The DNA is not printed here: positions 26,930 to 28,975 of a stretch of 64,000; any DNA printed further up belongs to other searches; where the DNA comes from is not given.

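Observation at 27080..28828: Hel308-like helicase gene encoding only domains 2–5 (no RecA1/Walker A/B): split gene or truncated helicase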

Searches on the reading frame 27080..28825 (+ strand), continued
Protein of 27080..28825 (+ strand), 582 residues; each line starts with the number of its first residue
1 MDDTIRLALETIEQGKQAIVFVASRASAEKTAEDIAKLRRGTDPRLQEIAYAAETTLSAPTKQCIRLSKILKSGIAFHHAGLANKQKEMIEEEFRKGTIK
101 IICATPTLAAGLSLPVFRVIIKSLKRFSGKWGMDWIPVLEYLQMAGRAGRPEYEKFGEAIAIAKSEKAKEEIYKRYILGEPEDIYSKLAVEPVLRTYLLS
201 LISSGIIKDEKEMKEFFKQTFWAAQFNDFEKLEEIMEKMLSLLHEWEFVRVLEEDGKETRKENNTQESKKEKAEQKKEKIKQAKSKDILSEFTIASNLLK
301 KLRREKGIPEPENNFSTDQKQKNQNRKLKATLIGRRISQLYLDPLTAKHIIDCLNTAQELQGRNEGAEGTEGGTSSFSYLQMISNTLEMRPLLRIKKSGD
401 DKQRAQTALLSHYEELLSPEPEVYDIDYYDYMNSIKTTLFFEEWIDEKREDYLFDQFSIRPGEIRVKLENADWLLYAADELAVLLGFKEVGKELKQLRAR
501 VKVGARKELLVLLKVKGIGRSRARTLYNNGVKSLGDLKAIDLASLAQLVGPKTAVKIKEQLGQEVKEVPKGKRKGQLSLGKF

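Call 27: search_protein_representatives(protein=window:27080-28825:+)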
Query: 582 residues. Proteins with E-value up to 0.001 (for the whole library): 10673; up to 1e-10: 4536; up to 1e-30: 636. The best 150 are listed.
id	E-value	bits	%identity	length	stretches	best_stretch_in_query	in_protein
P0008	2.5e-204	696.2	60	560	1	1-582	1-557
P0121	2.9e-146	504.5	51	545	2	2-272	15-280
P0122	4.4e-141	487.4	50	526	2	4-257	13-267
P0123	4.7e-140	484.0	51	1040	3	324-581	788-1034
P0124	2.9e-133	461.6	51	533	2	3-255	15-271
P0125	4.4e-133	461.1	47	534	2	3-251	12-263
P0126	1.5e-128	446.1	47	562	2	4-269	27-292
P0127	3.2e-128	445.0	47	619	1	2-582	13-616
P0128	8.9e-128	443.5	47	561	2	3-263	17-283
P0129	1.8e-127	442.5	49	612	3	5-263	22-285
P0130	9.1e-127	440.2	49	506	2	1-250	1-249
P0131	1.4e-126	439.5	51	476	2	1-250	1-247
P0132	9.5e-126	436.8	49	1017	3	322-581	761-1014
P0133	1.1e-125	436.7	46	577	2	5-290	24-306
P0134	1.4e-124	433.0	51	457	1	108-582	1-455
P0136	2.2e-120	419.1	46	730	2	10-251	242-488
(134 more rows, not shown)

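Call 39: find_encoding_contigs(protein=P0060, flank=1000, max_places=10)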
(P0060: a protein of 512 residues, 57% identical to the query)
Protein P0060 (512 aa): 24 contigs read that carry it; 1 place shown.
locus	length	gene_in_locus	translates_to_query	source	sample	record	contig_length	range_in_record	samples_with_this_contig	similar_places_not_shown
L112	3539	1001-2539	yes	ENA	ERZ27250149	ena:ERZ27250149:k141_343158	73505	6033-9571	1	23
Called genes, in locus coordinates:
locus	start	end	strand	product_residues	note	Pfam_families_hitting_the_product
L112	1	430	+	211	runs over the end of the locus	PF13840:ACT_7 (weak)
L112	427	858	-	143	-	-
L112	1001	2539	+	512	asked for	PF00271:Helicase_C, PF21280:Helicase_dom4_arc, PF14520:HHH_5 (weak)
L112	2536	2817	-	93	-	PF14947:HTH_45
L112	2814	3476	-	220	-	-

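Call 43: find_related_loci(query=A1, collection=viral_contigs, flank=10000)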
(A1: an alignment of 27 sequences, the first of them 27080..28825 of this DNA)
Query A1 (582 aa) in viral_contigs; peptide patterns used: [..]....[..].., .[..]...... (x = any residue, [..] = any of these).
231 stretches matched a pattern; 211 encode a relative of the query (tblastn E <= 1e-3); the best 80 are kept; 80 distinct loci.
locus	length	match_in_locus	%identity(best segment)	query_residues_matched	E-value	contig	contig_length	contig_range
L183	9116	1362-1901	32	17-191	1e-20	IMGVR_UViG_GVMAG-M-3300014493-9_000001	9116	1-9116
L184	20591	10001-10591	31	18-221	2e-19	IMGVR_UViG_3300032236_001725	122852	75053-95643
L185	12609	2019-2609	33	18-221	1e-19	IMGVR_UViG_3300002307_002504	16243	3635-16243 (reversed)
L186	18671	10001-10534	33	18-188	5e-19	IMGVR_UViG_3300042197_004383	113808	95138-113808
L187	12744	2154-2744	31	18-221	1e-18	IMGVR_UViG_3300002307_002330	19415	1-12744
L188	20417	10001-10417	37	18-150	1e-18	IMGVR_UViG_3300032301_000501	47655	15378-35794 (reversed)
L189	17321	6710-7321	30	18-225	1e-18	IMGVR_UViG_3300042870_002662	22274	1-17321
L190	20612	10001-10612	30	18-225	1e-18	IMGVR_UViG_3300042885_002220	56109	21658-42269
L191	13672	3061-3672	31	18-225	1e-18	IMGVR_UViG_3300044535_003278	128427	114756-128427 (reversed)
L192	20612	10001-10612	30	18-222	2e-18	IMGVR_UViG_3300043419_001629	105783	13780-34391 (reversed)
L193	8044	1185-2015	27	15-288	2e-18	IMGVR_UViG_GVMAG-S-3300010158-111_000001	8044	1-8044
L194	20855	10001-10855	27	18-298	2e-18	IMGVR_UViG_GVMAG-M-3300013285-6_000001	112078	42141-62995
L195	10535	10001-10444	39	18-160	2e-18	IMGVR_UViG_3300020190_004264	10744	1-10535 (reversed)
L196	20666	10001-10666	32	1-219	3e-18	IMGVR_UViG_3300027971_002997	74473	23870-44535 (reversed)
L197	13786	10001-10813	26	18-284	5e-18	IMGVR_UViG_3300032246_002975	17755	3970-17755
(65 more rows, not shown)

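Call 46: list_cluster_members(proteins=[P0054, P0097, P0071, P0116, P0016, P0035, P0012, P0119, P0028, P0090])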
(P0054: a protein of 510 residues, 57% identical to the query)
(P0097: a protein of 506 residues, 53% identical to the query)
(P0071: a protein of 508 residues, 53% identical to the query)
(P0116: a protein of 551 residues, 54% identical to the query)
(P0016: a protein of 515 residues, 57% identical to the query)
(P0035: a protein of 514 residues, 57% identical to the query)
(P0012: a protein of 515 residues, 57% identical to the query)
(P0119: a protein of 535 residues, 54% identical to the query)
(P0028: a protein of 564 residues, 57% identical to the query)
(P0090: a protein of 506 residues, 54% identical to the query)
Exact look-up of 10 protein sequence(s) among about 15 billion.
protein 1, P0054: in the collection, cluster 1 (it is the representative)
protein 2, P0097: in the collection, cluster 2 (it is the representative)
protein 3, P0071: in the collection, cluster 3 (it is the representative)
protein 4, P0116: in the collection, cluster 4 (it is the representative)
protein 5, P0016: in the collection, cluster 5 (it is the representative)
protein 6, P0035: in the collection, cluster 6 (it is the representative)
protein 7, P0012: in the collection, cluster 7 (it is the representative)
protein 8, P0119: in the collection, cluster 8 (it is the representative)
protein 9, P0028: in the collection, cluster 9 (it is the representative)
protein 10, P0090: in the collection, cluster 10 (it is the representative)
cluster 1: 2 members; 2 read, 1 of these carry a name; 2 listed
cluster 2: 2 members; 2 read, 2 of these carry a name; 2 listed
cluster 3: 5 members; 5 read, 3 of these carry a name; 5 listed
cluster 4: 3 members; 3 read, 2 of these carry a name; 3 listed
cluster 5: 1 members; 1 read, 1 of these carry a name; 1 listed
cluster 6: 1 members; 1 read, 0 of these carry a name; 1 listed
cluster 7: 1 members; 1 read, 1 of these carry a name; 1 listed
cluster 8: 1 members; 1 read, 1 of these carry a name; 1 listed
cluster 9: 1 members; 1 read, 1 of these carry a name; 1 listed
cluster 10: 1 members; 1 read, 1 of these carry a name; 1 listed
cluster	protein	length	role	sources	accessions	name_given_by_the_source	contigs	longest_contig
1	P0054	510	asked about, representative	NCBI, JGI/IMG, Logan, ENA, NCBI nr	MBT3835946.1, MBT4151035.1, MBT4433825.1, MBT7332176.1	hypothetical protein HOD05_01265 [Candidatus Woesearchaeota archaeon] | helicase | hypothetical protein [Candidatus Woesearchaeota archaeon]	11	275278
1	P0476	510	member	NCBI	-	-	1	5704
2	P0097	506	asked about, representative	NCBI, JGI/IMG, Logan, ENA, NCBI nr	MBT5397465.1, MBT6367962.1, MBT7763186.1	hypothetical protein HOL21_04585 [Candidatus Woesearchaeota archaeon] | hypothetical protein [Candidatus Woesearchaeota archaeon]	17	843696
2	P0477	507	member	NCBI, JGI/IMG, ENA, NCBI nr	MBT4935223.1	hypothetical protein HON15_00450 [Candidatus Woesearchaeota archaeon] | helicase | hypothetical protein [Candidatus Woesearchaeota archaeon]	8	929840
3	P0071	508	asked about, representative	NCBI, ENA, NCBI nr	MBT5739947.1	hypothetical protein HOI26_02490 [Candidatus Woesearchaeota archaeon] | hypothetical protein [Candidatus Woesearchaeota archaeon]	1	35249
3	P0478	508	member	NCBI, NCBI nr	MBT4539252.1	hypothetical protein HOC32_03115 [Candidatus Woesearchaeota archaeon] | hypothetical protein [Candidatus Woesearchaeota archaeon]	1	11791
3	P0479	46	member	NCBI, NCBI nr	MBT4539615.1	hypothetical protein HOC32_04975, partial [Candidatus Woesearchaeota archaeon] | hypothetical protein [Candidatus Woesearchaeota archaeon]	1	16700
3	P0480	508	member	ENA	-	-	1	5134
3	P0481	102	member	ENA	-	-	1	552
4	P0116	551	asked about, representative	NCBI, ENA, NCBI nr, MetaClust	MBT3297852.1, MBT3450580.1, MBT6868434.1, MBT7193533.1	hypothetical protein HN385_02925 [archaeon] | hypothetical protein [archaeon] | \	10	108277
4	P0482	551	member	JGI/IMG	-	helicase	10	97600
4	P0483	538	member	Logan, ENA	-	-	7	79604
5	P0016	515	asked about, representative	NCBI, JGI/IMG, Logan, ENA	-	helicase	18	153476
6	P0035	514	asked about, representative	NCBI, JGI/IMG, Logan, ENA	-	-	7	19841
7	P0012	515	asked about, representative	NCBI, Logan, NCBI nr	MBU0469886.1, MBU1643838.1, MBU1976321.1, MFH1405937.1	MAG: hypothetical protein KKA62_00015 [Nanoarchaeota archaeon] | hypothetical protein [Nanoarchaeota archaeon]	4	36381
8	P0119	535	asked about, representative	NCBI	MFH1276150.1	MAG: helicase-related protein [Candidatus Woesearchaeota archaeon]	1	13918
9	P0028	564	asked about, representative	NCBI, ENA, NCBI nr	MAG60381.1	hypothetical protein CL619_01205 [archaeon] | hypothetical protein [archaeon]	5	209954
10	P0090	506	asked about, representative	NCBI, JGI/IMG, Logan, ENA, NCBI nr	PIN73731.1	hypothetical protein COV20_05935 [Candidatus Woesearchaeota archaeon ... | MAG: hypothetical protein COV20_05935 [Candidatus Woesearchaeota archaeon ...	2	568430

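Call 47: find_encoding_contigs(protein=P0032, flank=10000, max_places=10)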
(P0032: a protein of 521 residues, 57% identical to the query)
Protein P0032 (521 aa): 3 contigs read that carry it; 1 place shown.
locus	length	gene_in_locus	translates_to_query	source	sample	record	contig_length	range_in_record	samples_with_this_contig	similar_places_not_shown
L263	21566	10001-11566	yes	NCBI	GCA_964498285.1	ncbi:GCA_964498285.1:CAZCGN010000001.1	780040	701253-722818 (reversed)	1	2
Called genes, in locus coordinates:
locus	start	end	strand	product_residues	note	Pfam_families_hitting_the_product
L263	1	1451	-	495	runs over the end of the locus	-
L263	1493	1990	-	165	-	-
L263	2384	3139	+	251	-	-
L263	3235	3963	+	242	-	PF13521:AAA_28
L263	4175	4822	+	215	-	PF01022:HTH_5 (weak), PF12840:HTH_20, PF13412:HTH_24 (weak)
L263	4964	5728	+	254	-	PF04402:SIMPL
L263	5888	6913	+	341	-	PF17963:Big_9 (faint), PF18911:PKD_4 (faint), PF00801:PKD (faint)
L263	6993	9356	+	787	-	PF00801:PKD (faint), PF17803:Cadherin_4 (faint), PF17963:Big_9 (faint), PF18911:PKD_4 (faint)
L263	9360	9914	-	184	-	PF01591:6PF2K, PF07931:CPT (weak), PF08433:KTI12, PF13401:AAA_22 (faint), PF13671:AAA_33 (weak), PF13238:AAA_18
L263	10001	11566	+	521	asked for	PF00271:Helicase_C, PF20470:HTH_61 (weak), PF21280:Helicase_dom4_arc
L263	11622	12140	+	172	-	PF00252:Ribosomal_L16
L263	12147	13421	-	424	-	-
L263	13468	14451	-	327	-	PF17835:NOG1_N, PF01926:MMR_HSR1, PF02421:FeoB_N, PF06858:NOG1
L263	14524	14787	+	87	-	PF03083:MtN3_slv (weak), PF04193:PQ-loop (weak)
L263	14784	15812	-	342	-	PF01028:Topoisom_I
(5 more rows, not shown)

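Call 55: search_protein_families(library=pfam, proteins=[P0123, P0132, P0136], max_evalue=0.001)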
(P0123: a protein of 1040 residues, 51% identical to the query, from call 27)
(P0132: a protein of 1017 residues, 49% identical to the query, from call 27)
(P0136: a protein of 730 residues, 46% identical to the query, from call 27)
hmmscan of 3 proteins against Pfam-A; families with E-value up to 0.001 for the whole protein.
P0123 (1040 aa): 6 families
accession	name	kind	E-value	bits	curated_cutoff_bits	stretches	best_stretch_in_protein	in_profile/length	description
PF21280.2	Helicase_dom4_arc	-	5.1e-33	114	27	1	830-954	2-125/125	Archaeal helicase, domain 4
PF14528.11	LAGLIDADG_3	-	1.8e-14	54.2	22.5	1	349-432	5-82/82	LAGLIDADG-like domain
PF14890.11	Intein_splicing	-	4.6e-14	53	35.8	1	156-633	37-155/155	Intein splicing domain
PF14520.12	HHH_5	-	3.4e-06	27.9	27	1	961-1009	3-53/57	Helix-hairpin-helix domain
PF00271.37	Helicase_C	-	1.6e-05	25.5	23.5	0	23-118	13-75/110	Helicase conserved C-terminal domain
PF20470.4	HTH_61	-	0.0008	20.2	24.3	0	691-774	10-92/92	Helix-turn-helix domain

P0132 (1017 aa): 6 families
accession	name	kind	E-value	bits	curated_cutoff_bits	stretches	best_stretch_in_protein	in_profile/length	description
PF21280.2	Helicase_dom4_arc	-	2.9e-28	98.7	27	1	809-933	2-125/125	Archaeal helicase, domain 4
PF14890.11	Intein_splicing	-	1.1e-16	61.5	35.8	1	180-629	10-155/155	Intein splicing domain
PF14528.11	LAGLIDADG_3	-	3.9e-15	56.3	22.5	1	478-528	2-55/82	LAGLIDADG-like domain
PF00271.37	Helicase_C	-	1.1e-11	45.4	23.5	1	86-143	28-88/110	Helicase conserved C-terminal domain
PF07591.16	PT-HINT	-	4.2e-06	27.5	27.7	1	173-267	2-92/137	Pretoxin HINT domain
PF20470.4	HTH_61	-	4.3e-05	24.2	24.3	1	662-735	19-92/92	Helix-turn-helix domain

P0136 (730 aa): 7 families
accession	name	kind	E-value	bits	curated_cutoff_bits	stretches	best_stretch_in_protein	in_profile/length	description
PF21280.2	Helicase_dom4_arc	-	1.9e-33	115.4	27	1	531-655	2-125/125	Archaeal helicase, domain 4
PF00270.35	DEAD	-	5.9e-33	114.4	26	1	30-191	3-166/167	DEAD/DEAH box helicase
PF04851.21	ResIII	-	2.3e-13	50.8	22.5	1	26-187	3-163/164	Type III restriction enzyme, res subunit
PF00271.37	Helicase_C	-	3.7e-09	37.3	23.5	1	311-388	41-109/110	Helicase conserved C-terminal domain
PF14520.12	HHH_5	-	9.3e-07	29.7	27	1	662-713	3-56/57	Helix-hairpin-helix domain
PF22527.2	DEXQc_Suv3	-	0.00013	22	27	1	50-162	21-113/154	DEXQ-box helicase domain of Suv3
PF20470.4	HTH_61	-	0.00022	21.9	24.3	1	394-486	1-91/92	Helix-turn-helix domain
